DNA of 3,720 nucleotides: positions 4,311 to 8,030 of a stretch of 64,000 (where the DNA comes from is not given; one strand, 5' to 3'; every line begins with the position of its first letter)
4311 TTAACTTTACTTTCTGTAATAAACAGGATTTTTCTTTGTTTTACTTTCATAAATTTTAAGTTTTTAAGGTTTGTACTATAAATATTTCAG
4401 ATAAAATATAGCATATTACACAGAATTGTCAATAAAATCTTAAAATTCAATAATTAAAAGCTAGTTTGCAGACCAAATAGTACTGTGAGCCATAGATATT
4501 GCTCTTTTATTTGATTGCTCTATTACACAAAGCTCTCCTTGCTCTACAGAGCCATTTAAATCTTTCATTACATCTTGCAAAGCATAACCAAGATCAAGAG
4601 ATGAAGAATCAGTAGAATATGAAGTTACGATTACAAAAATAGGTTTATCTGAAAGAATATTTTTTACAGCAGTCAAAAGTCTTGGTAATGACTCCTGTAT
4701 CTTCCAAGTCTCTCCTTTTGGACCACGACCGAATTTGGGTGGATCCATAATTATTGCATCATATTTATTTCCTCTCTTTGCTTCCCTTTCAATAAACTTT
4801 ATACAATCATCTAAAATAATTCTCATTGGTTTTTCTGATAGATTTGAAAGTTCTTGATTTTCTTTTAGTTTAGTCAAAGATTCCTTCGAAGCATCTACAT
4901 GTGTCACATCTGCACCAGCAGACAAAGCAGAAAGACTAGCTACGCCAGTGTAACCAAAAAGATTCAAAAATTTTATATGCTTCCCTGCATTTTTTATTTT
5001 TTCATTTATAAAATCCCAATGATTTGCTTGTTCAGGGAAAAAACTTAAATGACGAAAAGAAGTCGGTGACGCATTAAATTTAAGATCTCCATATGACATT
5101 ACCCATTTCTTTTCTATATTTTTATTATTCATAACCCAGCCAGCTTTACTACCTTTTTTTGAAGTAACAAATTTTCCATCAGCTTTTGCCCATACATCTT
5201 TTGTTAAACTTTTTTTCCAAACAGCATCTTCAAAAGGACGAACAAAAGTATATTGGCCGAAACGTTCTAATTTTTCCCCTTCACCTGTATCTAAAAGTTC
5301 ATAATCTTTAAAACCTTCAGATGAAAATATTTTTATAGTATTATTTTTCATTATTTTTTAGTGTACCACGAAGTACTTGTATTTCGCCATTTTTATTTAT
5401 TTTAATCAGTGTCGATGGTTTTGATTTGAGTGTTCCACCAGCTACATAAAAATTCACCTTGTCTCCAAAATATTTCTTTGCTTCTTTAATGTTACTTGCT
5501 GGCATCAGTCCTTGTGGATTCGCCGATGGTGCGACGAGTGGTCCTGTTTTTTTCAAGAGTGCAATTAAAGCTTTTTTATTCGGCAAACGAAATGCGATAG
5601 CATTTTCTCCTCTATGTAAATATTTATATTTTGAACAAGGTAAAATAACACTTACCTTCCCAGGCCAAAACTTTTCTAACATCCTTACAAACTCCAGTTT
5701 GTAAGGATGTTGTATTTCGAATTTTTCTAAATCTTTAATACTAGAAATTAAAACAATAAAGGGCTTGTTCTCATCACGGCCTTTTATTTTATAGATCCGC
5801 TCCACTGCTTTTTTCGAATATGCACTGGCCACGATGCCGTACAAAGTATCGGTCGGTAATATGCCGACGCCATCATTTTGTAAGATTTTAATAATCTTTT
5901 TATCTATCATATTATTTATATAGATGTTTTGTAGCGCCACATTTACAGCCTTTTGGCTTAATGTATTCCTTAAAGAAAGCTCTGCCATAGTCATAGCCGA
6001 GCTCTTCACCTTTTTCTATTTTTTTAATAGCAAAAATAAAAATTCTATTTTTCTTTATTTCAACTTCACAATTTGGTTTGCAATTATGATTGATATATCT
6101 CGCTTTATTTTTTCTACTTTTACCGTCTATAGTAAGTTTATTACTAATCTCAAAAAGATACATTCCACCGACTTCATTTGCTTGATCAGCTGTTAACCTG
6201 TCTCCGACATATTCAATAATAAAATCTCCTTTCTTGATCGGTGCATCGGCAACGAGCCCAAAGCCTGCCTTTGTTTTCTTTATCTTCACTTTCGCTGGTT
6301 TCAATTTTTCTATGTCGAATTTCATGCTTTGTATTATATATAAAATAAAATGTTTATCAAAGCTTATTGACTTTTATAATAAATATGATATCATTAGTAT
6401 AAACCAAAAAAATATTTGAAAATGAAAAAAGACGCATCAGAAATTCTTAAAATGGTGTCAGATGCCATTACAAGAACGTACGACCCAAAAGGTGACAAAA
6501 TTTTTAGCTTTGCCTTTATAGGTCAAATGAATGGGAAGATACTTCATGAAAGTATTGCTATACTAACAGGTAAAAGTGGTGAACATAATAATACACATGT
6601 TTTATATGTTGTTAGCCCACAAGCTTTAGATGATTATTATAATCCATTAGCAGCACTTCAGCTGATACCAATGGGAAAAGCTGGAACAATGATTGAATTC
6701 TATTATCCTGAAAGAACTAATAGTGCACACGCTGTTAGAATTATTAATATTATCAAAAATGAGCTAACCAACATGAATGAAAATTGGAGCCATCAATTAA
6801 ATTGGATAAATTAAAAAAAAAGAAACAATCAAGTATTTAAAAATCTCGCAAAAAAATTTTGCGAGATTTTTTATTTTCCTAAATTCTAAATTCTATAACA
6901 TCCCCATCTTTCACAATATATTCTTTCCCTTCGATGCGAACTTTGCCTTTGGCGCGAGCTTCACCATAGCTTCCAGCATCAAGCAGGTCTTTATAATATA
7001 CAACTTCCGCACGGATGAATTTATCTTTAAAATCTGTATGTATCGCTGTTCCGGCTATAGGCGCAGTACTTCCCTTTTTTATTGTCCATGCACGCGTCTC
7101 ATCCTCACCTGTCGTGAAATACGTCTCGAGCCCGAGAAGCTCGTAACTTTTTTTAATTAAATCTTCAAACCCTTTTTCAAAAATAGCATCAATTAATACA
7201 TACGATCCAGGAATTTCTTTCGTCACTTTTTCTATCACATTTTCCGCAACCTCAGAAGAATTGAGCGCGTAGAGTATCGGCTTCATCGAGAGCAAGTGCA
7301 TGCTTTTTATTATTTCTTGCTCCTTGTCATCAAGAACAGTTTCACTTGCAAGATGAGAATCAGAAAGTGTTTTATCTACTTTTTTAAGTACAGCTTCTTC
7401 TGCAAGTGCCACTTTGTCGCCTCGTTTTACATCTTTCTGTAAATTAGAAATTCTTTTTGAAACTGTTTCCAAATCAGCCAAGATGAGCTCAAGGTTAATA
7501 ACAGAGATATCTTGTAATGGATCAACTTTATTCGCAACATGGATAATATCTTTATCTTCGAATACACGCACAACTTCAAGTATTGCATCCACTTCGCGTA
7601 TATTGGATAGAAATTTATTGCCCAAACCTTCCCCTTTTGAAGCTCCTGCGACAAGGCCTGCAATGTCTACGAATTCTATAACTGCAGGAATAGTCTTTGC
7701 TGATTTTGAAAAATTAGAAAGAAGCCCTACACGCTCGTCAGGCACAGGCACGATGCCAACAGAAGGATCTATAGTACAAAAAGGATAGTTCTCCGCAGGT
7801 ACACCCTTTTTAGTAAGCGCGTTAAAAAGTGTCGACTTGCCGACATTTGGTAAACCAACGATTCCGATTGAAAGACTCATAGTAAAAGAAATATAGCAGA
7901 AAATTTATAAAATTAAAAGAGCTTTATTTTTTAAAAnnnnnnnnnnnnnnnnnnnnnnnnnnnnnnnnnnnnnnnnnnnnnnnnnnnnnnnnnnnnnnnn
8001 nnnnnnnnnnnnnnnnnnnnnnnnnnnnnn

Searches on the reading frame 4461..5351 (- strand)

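Call 67: search_protein_families(library=pfam, proteins=[window:4461-5351:-], max_evalue=0.0001)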
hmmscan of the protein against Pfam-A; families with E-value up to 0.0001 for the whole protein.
window:4461-5351:- (296 aa): 2 families
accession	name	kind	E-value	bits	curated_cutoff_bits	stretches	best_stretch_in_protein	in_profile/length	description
PF10672.15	Methyltrans_SAM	-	5.7e-12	45.9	27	1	50-227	51-229/286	S-adenosylmethionine-dependent methyltransferase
PF03602.21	Cons_hypoth95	-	6.9e-10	39.3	24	1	119-205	36-122/182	Conserved hypothetical protein 95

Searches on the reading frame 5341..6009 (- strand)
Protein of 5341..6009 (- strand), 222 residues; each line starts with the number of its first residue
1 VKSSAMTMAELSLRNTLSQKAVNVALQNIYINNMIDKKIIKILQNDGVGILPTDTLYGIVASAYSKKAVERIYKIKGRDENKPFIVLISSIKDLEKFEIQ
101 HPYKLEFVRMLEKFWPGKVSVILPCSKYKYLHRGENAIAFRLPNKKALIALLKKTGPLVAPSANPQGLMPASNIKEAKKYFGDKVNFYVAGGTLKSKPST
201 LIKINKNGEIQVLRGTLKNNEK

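Call 67: search_protein_families(library=pfam, proteins=[window:5341-6009:-], max_evalue=0.0001)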
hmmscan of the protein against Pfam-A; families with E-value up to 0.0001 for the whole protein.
window:5341-6009:- (222 aa): 1 family
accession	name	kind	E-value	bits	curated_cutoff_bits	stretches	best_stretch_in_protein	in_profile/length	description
PF01300.24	Sua5_yciO_yrdC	-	8e-44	149.7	25.1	1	42-214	2-176/178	Telomere recombination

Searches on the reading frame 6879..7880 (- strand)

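Call 67: search_protein_families(library=pfam, proteins=[window:6879-7880:-], max_evalue=0.0001)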
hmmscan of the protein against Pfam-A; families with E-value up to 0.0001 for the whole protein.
window:6879-7880:- (333 aa): 3 families
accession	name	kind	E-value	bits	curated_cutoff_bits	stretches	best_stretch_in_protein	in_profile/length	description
PF06071.19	YchF-GTPase_C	-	1.7e-33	115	27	1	251-333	1-83/84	Protein of unknown function (DUF933)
PF01926.29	MMR_HSR1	-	8.3e-22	77.9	21.9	1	5-114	2-98/113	50S ribosome-binding GTPase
PF02421.24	FeoB_N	-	2.1e-07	31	27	1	5-48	3-46/156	Ferrous iron transport protein B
